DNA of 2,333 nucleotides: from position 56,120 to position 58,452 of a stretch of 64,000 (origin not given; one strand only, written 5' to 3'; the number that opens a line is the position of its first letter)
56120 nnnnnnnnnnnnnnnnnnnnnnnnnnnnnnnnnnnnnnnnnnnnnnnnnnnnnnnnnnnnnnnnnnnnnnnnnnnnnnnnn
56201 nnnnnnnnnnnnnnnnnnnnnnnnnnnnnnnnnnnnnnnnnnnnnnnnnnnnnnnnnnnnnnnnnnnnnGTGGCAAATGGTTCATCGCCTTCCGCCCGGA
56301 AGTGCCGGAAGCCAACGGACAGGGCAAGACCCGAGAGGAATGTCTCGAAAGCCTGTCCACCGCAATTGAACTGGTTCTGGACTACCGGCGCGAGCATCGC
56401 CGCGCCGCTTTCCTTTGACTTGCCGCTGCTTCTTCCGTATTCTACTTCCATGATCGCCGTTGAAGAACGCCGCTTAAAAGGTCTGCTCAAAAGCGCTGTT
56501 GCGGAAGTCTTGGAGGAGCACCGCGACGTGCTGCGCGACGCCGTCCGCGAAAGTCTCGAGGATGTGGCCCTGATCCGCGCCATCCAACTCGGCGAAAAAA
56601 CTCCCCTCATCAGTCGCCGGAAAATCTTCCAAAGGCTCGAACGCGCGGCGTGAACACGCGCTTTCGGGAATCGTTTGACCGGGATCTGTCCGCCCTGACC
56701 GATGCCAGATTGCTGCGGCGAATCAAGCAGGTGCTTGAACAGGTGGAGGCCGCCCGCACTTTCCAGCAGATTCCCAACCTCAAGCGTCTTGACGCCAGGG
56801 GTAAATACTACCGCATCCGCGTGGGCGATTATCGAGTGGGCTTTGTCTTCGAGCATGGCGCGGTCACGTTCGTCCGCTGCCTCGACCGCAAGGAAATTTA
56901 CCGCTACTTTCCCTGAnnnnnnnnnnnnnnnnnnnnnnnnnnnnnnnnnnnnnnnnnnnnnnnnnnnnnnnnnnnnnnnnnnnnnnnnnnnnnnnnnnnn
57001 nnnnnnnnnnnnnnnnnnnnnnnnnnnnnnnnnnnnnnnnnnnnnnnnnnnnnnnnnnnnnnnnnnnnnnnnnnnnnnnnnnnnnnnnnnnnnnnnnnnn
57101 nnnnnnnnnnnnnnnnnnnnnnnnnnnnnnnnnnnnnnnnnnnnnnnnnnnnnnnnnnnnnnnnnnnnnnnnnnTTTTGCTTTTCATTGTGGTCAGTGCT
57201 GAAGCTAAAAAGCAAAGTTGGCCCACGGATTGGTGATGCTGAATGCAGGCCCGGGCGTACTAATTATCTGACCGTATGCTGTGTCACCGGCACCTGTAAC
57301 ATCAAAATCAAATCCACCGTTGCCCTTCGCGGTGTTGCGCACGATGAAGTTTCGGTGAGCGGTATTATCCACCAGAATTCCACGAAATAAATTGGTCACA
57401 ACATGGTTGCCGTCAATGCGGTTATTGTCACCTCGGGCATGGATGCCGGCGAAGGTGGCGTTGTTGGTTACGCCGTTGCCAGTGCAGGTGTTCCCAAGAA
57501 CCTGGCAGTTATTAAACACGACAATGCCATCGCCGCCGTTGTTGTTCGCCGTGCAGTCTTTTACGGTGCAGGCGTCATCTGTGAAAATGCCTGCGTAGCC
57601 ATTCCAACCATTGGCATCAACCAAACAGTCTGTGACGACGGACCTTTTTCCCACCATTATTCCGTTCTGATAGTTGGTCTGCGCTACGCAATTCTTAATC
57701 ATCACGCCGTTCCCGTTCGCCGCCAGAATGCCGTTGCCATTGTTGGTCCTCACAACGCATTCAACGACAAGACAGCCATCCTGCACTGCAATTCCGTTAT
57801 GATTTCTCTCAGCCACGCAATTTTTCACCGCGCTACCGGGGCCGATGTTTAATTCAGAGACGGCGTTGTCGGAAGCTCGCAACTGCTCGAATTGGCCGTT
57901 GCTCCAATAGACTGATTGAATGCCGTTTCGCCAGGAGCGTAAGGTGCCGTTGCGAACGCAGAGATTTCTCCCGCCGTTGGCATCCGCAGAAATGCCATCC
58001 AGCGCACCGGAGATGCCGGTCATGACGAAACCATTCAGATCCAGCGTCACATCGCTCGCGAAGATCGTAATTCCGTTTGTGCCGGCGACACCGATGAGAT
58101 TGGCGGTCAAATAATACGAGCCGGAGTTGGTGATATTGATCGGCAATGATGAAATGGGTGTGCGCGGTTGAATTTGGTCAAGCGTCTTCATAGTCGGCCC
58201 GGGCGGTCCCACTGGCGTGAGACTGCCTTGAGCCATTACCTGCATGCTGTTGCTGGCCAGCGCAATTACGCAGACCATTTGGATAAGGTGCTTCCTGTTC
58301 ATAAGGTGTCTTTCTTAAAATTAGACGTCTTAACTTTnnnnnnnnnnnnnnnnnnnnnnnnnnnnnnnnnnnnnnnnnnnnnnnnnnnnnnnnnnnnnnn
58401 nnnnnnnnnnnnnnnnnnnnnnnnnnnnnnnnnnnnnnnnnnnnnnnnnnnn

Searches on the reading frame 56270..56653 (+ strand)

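Call 49: search_protein_families(library=pfam, proteins=[window:56270-56653:+], max_evalue=0.001)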
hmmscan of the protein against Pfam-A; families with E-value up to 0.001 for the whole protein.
window:56270-56653:+ (127 aa): 1 family
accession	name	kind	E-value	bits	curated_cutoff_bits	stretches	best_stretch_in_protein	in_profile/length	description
PF25734.1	RelB_like_antitoxin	-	1.2e-12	47.8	27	1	62-102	2-42/43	Putative antitoxin family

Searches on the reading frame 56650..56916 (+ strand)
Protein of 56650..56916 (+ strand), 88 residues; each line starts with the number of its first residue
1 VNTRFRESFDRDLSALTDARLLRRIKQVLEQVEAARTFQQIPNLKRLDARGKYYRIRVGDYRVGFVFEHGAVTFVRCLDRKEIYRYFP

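Call 49: search_protein_families(library=pfam, proteins=[window:56650-56916:+], max_evalue=0.001)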
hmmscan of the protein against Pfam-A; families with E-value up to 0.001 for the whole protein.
window:56650-56916:+ (88 aa): 1 family
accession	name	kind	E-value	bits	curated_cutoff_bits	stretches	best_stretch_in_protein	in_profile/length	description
PF05016.21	ParE_toxin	-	1.3e-05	26.1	23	1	4-84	2-89/89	ParE toxin of type II toxin-antitoxin system, parDE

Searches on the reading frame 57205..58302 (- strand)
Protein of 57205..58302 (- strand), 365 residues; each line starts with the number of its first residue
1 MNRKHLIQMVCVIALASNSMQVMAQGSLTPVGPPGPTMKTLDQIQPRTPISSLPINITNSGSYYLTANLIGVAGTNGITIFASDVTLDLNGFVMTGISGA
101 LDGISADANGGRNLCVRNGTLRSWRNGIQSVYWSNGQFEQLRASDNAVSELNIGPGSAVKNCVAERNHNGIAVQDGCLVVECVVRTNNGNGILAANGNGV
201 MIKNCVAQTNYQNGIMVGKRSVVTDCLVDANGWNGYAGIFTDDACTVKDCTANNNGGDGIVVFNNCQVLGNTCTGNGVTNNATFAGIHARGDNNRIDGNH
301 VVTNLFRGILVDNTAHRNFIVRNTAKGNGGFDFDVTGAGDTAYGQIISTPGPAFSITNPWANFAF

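Call 49: search_protein_families(library=pfam, proteins=[window:57205-58302:-], max_evalue=0.001)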
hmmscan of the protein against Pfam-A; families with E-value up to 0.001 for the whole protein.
window:57205-58302:- (365 aa): 2 families
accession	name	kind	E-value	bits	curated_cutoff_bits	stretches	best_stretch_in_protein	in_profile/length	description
PF13229.12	Beta_helix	-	3.4e-14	53.2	25.9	1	158-289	10-144/158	Right handed beta helix region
PF05048.19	NosD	-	1.1e-10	41.7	23.6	2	242-332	68-152/212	Periplasmic copper-binding protein (NosD)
